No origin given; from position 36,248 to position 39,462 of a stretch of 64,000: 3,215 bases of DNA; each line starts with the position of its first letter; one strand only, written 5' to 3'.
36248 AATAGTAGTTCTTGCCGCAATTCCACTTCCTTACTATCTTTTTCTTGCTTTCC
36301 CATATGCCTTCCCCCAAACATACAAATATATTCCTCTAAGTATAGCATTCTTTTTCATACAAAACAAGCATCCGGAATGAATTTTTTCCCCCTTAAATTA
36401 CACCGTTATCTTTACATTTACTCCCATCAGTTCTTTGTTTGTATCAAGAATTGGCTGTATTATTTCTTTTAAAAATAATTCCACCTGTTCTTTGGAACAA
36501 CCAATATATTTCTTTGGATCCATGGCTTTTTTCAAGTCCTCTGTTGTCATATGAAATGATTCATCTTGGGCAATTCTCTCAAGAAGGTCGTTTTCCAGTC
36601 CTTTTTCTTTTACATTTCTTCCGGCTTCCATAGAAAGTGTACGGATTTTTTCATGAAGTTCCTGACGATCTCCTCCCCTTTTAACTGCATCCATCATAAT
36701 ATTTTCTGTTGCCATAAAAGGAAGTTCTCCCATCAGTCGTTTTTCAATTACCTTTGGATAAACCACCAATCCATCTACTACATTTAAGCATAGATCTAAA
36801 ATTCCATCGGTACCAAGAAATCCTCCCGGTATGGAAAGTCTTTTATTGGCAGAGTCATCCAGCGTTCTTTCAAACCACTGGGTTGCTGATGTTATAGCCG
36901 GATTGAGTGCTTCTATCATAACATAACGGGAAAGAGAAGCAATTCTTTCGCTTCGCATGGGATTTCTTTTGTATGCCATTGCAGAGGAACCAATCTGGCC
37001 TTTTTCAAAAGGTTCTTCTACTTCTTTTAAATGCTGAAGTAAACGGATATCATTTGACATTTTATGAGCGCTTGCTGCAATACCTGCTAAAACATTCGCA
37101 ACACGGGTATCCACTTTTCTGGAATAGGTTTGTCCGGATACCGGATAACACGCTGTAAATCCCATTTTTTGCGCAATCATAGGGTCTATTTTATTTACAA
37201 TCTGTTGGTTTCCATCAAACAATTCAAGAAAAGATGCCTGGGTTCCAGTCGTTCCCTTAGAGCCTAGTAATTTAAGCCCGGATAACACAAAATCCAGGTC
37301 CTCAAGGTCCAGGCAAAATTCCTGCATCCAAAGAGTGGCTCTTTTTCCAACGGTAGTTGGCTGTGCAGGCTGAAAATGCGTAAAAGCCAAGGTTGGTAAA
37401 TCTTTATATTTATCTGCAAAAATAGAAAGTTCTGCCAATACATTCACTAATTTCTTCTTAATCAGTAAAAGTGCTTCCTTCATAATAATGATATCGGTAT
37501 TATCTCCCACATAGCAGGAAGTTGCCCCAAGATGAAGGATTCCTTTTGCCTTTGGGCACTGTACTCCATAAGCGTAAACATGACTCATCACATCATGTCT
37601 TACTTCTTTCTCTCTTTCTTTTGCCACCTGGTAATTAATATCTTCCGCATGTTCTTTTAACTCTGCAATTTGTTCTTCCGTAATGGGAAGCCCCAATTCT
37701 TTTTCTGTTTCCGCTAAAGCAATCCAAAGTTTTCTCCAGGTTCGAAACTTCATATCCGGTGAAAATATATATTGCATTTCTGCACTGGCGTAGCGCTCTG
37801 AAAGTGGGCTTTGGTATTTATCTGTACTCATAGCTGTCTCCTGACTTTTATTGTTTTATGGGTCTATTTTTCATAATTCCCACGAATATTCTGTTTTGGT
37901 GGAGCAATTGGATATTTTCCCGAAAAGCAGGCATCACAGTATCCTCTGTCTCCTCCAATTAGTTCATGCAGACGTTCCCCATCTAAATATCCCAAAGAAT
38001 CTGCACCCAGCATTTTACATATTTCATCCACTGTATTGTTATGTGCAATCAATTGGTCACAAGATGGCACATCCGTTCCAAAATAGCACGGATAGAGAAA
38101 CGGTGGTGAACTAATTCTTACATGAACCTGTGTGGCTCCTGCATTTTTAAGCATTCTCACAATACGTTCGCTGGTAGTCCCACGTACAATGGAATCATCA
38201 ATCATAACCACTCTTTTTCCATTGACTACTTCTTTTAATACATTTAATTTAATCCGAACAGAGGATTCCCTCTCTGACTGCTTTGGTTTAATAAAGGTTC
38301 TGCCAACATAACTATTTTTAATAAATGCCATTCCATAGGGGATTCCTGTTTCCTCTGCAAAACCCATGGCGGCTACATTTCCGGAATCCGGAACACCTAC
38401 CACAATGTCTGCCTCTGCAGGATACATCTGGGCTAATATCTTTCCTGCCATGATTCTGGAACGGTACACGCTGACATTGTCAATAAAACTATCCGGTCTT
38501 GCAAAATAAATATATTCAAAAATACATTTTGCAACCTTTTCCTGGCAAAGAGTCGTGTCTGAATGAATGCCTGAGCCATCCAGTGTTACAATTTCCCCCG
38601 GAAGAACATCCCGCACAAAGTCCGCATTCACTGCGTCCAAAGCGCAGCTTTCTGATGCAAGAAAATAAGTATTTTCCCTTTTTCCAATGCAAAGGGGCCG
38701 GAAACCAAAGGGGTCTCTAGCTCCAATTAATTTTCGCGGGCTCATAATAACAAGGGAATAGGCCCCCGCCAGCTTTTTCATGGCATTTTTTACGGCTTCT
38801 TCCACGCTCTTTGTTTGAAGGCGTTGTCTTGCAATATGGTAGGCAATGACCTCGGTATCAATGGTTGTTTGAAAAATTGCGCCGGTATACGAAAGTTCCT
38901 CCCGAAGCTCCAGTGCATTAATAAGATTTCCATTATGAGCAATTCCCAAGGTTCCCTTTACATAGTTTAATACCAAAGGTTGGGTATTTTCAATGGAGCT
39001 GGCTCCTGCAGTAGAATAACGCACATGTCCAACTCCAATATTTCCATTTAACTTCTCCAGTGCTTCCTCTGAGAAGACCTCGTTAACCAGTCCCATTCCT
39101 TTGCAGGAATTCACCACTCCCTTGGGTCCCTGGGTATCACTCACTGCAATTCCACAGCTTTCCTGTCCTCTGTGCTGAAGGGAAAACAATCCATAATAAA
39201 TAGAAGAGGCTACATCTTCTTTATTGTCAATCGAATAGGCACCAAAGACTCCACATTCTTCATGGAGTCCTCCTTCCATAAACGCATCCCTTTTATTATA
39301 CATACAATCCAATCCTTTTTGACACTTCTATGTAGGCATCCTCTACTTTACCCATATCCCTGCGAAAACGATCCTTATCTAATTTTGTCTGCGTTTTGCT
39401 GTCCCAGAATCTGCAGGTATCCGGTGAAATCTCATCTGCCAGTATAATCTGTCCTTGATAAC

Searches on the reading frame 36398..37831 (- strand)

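Call 73: search_protein_families(library=pfam, proteins=[window:36398-37831:-], max_evalue=0.00001)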
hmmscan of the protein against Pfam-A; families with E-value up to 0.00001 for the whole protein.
window:36398-37831:- (477 aa): 2 families
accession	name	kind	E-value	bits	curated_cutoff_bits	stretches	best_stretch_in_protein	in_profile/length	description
PF10397.14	ADSL_C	-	9.9e-24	83.9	32.7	1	371-451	1-77/79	Adenylosuccinate lyase C-terminus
PF00206.25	Lyase_1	-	2.3e-21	77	27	1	55-305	69-311/312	Lyase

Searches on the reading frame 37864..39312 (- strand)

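Call 73: search_protein_families(library=pfam, proteins=[window:37864-39312:-], max_evalue=0.00001)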
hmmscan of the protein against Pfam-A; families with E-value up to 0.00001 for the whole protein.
window:37864-39312:- (482 aa): 3 families
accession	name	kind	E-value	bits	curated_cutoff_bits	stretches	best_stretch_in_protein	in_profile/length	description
PF13537.11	GATase_7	-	1e-20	74.4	25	1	104-226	7-122/123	Glutamine amidotransferase domain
PF13522.11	GATase_6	-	2e-18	67.1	27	1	89-221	9-130/130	Glutamine amidotransferase domain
PF00156.33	Pribosyltran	-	4.4e-09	36.3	26.3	1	288-398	18-120/158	Phosphoribosyl transferase domain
